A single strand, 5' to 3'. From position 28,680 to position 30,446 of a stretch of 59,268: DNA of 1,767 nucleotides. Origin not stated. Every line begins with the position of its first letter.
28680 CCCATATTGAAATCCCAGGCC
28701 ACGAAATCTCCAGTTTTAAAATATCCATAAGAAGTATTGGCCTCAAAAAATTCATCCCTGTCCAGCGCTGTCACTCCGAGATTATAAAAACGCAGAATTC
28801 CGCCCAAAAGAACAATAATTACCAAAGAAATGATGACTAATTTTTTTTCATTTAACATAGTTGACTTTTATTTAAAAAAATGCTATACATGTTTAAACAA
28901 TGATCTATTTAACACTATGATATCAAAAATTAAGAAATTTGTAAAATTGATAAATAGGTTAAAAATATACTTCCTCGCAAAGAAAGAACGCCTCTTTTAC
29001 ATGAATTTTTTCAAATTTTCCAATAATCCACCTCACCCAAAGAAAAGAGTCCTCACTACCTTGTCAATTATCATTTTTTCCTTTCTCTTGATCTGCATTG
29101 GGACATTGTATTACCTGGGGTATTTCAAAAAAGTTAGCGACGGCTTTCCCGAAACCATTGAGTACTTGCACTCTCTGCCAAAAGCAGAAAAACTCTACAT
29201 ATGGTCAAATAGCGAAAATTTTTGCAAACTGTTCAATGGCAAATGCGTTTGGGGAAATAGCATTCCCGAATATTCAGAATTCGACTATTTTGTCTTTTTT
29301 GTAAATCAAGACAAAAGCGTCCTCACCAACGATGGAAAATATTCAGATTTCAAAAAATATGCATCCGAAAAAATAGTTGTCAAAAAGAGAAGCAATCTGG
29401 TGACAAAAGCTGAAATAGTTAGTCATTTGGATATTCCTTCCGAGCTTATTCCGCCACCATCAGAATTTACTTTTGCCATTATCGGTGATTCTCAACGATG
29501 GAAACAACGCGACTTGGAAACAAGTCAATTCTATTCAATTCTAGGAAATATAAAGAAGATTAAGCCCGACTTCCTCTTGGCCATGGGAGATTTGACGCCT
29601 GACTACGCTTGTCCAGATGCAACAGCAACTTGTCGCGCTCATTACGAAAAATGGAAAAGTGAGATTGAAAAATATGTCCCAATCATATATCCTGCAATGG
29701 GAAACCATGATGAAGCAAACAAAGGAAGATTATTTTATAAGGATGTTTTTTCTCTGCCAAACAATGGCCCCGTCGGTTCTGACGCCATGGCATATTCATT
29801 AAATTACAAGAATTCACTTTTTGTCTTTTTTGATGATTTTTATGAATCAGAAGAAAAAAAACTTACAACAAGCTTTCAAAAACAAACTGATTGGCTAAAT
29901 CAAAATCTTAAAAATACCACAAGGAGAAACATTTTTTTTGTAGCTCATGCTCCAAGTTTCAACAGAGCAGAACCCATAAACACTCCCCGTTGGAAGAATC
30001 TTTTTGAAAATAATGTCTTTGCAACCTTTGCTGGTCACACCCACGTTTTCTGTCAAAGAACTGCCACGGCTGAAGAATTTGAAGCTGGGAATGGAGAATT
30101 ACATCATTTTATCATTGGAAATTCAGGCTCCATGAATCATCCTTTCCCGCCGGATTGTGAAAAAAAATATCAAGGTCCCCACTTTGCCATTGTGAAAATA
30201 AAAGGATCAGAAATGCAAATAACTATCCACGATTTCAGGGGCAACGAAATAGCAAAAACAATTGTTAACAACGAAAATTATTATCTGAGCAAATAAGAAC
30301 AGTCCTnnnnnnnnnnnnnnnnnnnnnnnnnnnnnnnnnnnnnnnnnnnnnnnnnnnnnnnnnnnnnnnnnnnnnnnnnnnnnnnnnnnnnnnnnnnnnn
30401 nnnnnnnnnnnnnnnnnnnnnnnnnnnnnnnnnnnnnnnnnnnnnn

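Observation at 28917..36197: A ~50-aa module is shared between the N-termini of two membrane-anchored metallophosphoesterases and the C-termini of the adjacent GT-C paralogs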

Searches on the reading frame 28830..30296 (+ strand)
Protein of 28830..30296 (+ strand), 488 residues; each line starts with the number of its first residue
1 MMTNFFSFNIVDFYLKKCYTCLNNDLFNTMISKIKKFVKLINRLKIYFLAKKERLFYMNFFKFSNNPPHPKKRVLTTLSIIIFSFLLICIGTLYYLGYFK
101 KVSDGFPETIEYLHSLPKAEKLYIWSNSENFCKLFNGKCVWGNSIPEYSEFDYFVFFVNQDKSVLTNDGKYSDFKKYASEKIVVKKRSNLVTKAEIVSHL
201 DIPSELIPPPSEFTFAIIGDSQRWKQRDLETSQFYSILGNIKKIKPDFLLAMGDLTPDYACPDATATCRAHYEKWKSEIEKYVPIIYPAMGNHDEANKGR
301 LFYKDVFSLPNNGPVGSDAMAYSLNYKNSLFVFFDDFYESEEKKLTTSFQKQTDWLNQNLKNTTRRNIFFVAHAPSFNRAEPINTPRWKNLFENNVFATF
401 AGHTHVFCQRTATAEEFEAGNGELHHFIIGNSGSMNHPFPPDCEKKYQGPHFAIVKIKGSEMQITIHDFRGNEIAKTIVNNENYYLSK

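Call 3: search_protein_families(library=pfam, proteins=[window:28830-30296:+], max_evalue=0.01)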
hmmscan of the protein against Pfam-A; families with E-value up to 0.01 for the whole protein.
window:28830-30296:+ (488 aa): 1 family
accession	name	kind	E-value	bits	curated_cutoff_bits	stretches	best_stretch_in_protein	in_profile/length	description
PF00149.33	Metallophos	-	7e-12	46.6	21.5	1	214-406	2-190/191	Calcineurin-like phosphoesterase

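Call 68: search_protein_families(library=ncbifam, proteins=[window:28917-30296:+], max_evalue=0.01)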
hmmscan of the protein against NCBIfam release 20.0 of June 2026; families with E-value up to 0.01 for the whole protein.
window:28917-30296:+ (459 aa): 2 families
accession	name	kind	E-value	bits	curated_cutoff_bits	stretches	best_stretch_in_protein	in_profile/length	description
TIGR01015.1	hmgA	equivalog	0.0069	15.1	510.75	0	274-323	200-248/429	homogentisate 1,2-dioxygenase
NF050112.1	PhdiestSpdARhizob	equivalog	0.0075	15.9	400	0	238-376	53-198/264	2', 3'cyclic nucleotide phosphodiesterase SpdA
